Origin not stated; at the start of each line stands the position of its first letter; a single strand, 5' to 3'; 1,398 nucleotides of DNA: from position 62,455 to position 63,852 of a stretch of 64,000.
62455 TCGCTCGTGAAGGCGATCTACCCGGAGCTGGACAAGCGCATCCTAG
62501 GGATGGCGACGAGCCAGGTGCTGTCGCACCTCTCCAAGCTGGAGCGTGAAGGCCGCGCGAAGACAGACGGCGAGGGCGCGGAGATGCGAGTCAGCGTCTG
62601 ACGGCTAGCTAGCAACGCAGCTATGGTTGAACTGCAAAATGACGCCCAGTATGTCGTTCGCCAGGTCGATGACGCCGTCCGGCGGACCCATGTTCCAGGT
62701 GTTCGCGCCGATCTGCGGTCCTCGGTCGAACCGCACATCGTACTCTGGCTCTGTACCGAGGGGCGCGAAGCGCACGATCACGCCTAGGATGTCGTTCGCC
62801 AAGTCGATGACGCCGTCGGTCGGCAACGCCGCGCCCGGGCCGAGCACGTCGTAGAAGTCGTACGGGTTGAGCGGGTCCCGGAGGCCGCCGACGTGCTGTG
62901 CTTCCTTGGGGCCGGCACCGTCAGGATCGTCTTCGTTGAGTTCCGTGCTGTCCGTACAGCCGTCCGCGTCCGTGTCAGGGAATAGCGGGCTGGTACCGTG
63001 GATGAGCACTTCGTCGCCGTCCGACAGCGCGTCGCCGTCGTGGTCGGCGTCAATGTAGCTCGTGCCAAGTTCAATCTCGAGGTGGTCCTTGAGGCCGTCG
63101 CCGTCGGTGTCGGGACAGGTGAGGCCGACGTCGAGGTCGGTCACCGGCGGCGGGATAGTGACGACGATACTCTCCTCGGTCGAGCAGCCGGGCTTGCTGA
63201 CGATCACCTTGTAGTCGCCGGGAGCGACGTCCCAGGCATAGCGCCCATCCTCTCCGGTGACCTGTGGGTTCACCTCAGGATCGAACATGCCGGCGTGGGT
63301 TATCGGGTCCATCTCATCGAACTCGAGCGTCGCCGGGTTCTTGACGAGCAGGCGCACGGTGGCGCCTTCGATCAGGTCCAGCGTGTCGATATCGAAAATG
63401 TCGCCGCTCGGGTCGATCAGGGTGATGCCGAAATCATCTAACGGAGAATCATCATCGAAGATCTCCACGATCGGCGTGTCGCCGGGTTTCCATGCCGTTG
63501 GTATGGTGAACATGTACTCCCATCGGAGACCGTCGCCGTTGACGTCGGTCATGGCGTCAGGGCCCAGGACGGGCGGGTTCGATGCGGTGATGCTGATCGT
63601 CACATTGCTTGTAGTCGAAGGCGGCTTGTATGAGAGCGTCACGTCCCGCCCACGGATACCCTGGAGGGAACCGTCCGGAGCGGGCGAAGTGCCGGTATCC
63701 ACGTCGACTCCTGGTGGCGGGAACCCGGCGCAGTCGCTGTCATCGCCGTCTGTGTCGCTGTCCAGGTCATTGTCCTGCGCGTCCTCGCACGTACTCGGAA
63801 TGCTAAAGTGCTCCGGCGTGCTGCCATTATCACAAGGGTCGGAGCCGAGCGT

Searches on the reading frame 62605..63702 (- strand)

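Call 15: search_protein_families(library=pfam, proteins=[window:62605-63702:-], max_evalue=0.01)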
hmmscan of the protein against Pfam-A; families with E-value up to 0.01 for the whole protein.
window:62605-63702:- (365 aa): 2 families
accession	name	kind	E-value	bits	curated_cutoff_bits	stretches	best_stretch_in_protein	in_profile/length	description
PF13620.12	CarboxypepD_reg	-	1.9e-06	28.6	32.3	1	145-194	30-81/82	Carboxypeptidase regulatory-like domain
PF18884.5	TSP3_bac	-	0.0021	18.3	25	1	198-214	1-17/22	Bacterial TSP3 repeat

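Call 74: search_protein_families(library=ncbifam, proteins=[window:62605-63702:-], max_evalue=0.01)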
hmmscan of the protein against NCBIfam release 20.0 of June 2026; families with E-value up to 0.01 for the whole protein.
window:62605-63702:- (365 aa): 3 families
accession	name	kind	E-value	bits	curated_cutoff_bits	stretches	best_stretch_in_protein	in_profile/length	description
NF041520.1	flexitail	domain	5.7e-40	136.4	40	1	243-362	1-107/107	flexitail domain-containing putative surface protein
NF033765.2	gliding_CglD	equivalog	7.7e-05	20.7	400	1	198-231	207-240/1124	adventurous gliding motility lipoprotein CglD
NF047639.1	throspo3_MtsD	equivalog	0.0017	16.5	800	1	188-258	450-524/651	cell-cell cohesion protein MtsD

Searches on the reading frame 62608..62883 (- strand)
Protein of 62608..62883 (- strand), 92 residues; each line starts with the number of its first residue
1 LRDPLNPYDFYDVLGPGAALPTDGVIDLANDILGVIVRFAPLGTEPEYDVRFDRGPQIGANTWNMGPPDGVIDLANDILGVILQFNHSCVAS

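Call 58: search_protein_families(library=pfam, proteins=[window:62608-62883:-], max_evalue=10)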
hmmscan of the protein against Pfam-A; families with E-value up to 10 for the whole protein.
seq(92 aa): 0 families

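Call 75: search_solved_structures(query=window:62608-62883:-, max_evalue=10, show_alignments=1)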
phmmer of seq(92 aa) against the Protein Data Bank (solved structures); distinct sequences matched with E-value up to 10: 2.
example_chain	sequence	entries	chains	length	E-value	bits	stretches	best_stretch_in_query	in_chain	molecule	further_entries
9uce_A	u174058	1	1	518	0.75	13.2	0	15-75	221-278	Glycosyltransferase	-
1j4w_A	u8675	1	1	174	4.9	10.6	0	53-73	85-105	FUSE binding protein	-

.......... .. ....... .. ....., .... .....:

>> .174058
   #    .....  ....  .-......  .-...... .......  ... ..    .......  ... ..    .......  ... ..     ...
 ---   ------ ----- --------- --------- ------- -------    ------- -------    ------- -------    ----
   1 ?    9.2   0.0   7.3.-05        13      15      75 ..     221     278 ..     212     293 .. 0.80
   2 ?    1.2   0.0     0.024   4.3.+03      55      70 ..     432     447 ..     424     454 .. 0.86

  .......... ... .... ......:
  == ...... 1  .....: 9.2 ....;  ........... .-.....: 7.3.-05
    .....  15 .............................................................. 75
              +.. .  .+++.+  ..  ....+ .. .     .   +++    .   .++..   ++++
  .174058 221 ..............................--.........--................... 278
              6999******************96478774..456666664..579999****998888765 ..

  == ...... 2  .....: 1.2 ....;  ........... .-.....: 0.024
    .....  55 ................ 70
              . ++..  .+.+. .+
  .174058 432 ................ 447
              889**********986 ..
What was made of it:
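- Tried and rejected: Nothing found (call 75).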
